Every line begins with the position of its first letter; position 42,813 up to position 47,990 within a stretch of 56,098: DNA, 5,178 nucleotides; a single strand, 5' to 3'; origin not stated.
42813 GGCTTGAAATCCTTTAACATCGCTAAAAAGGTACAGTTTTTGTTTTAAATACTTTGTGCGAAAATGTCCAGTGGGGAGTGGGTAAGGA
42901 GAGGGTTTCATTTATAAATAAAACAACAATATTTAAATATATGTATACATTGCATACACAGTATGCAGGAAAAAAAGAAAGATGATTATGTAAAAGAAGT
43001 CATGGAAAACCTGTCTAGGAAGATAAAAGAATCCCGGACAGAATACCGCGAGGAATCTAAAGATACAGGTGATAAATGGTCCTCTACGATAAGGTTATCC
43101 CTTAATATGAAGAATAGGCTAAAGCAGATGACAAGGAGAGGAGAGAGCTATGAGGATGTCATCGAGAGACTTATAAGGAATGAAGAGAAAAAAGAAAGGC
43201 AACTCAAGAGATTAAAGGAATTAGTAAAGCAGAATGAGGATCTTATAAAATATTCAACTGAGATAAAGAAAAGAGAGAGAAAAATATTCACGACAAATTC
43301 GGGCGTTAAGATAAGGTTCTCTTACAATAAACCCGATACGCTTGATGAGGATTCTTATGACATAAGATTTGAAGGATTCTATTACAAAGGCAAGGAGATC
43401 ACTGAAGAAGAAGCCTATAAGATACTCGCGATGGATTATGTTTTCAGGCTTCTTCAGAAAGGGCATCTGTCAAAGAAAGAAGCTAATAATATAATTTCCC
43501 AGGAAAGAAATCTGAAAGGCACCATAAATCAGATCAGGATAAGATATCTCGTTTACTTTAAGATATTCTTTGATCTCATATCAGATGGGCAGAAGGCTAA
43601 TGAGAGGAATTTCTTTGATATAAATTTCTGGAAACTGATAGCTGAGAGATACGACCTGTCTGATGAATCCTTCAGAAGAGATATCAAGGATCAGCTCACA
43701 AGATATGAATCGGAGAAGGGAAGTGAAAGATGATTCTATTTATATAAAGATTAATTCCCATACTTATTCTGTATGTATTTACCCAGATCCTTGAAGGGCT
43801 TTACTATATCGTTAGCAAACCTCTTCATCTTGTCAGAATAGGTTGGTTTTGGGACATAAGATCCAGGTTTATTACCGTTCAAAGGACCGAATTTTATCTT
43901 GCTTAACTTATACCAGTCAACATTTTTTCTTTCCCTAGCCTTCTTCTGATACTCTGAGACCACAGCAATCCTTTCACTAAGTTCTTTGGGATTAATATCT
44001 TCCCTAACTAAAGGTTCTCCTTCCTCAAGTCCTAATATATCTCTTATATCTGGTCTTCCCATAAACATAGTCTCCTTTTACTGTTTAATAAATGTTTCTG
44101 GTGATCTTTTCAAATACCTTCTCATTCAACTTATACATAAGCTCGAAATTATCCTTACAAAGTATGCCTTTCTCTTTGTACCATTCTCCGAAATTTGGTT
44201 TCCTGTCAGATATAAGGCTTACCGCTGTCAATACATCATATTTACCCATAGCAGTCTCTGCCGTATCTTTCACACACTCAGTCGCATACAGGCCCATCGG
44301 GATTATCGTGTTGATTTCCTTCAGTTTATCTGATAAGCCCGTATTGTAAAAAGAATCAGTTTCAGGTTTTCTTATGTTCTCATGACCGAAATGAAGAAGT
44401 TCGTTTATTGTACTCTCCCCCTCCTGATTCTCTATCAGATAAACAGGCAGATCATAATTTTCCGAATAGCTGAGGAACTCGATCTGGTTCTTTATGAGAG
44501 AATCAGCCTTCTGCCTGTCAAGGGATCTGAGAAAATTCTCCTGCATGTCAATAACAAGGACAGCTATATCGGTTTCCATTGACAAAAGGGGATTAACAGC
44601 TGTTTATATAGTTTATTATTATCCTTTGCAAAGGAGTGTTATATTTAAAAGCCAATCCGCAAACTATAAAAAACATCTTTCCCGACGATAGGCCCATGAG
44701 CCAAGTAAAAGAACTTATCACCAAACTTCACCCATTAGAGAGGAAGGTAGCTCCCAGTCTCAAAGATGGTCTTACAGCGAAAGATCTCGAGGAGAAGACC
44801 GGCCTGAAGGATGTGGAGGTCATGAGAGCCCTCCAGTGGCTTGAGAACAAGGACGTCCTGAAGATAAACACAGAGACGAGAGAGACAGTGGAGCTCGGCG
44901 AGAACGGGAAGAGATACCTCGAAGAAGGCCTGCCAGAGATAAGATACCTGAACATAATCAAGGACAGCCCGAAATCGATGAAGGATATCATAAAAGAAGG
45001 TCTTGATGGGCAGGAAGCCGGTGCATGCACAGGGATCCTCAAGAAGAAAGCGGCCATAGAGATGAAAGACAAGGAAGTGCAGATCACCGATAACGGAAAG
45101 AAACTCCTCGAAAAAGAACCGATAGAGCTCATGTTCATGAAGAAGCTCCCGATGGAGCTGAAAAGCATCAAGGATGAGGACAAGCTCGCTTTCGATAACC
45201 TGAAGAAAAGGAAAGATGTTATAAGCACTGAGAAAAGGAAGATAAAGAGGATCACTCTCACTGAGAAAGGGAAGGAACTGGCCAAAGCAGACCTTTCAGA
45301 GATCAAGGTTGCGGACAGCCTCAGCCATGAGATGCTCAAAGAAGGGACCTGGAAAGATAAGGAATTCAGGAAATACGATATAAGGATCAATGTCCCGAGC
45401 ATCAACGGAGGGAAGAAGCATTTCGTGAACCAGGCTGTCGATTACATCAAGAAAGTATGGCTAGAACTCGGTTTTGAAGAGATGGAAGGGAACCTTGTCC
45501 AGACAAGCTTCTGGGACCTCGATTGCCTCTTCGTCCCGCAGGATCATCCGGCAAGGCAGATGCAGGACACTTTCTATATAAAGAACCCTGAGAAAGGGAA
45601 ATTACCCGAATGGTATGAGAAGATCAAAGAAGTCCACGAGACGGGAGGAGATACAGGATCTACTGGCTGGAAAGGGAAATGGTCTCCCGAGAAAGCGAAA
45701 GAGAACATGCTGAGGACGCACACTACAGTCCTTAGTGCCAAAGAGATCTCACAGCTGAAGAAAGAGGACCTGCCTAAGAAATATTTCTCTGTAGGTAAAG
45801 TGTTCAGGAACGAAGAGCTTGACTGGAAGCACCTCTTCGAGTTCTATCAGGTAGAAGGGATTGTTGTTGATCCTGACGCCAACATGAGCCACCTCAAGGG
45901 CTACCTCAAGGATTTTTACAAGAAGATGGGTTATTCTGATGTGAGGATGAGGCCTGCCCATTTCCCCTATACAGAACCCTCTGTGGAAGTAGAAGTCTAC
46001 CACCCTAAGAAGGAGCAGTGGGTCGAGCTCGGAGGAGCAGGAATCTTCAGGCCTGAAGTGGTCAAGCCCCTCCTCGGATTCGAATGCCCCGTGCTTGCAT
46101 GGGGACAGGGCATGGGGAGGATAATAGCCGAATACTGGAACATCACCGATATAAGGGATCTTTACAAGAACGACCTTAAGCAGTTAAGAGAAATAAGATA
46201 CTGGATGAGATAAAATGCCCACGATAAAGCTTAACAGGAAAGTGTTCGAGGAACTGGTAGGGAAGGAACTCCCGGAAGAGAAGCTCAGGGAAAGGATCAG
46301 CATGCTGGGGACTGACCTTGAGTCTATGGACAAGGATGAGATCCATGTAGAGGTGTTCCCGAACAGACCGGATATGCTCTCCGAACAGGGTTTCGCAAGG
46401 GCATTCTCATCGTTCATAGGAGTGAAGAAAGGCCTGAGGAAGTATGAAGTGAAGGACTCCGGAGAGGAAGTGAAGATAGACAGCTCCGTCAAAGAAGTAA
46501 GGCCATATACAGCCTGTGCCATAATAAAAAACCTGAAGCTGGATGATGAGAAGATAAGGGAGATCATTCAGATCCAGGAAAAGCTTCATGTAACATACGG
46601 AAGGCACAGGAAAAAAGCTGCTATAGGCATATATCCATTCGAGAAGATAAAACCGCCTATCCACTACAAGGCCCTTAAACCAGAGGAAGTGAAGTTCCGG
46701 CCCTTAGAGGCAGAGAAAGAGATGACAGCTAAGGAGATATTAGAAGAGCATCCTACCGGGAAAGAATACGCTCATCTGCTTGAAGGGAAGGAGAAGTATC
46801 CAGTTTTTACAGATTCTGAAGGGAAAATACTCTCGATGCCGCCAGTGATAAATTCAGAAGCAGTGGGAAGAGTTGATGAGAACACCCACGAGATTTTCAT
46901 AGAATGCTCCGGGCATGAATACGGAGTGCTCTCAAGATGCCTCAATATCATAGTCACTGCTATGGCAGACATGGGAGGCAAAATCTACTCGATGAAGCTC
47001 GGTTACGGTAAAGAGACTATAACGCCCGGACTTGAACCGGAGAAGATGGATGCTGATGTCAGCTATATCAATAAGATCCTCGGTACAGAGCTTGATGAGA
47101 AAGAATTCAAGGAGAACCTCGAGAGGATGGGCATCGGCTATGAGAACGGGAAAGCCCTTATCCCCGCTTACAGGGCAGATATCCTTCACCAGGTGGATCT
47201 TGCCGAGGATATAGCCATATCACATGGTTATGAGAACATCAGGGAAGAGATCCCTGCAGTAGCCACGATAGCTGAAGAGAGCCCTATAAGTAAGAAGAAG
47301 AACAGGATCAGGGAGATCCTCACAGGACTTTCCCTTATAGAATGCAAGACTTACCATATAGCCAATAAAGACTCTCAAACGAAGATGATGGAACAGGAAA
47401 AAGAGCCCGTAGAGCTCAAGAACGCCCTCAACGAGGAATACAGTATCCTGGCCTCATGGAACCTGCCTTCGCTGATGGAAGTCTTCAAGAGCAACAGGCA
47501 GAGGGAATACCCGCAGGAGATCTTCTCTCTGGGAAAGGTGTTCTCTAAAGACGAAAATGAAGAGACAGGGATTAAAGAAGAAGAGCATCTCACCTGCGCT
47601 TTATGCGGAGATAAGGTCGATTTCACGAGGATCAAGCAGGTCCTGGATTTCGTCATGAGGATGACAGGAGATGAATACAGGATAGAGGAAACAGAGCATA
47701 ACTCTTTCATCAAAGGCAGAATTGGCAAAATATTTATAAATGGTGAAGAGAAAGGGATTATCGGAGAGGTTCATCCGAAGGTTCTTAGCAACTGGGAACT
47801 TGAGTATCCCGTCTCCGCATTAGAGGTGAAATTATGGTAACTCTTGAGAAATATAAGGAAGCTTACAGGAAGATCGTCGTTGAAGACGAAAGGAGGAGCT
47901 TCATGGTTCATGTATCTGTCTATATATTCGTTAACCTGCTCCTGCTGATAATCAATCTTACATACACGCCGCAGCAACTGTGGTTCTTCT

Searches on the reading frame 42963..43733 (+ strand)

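Call 10: search_protein_families(library=pfam, proteins=[window:42963-43733:+])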
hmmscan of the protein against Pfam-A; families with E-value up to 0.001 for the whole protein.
window:42963-43733:+ (256 aa): 2 families
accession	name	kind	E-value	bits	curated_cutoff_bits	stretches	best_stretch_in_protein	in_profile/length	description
PF24434.1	DUF7557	-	3.5e-07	30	25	1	41-81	2-42/45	Family of unknown function (DUF7557)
PF02697.20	VAPB_antitox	-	9.9e-06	26.7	27.9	1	42-105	2-65/69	Putative antitoxin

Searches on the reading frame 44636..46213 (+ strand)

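Call 10: search_protein_families(library=pfam, proteins=[window:44636-46213:+])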
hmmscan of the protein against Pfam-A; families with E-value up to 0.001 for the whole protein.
window:44636-46213:+ (525 aa): 3 families
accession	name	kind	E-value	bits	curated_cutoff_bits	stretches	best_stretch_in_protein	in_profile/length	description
PF01409.25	tRNA-synt_2d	-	2.1e-81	273.5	19.8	1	246-519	1-245/246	tRNA synthetases class II core domain (F)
PF00152.25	tRNA-synt_2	-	0.0001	22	25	1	381-431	92-144/308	tRNA synthetases class II (D, K and N)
PF00587.30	tRNA-synt_2b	-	0.00085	19.9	29.3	0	373-466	28-132/179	tRNA synthetase class II core domain (G, H, P, S and T)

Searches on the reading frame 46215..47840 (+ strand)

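Call 10: search_protein_families(library=pfam, proteins=[window:46215-47840:+])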
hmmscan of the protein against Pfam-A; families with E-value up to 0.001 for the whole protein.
window:46215-47840:+ (541 aa): 5 families
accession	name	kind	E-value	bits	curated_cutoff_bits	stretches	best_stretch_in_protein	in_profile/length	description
PF17759.6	tRNA_synthFbeta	-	8.3e-45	153.3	22.4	1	342-540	1-214/214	Phenylalanyl tRNA synthetase beta chain CLM domain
PF03484.21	B5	-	1.5e-23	83.2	28.6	1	279-339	2-67/67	tRNA synthetase B5 domain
PF03483.22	B3_4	-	2.8e-07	30.7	29.3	1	114-233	35-126/174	B3/4 domain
PF18262.7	PhetRS_B1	-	2e-06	28.4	26.8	0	1-68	1-81/83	Phe-tRNA synthetase beta subunit B1 domain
PF01409.25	tRNA-synt_2d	-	9.6e-05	22.4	19.8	1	411-535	82-214/246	tRNA synthetases class II core domain (F)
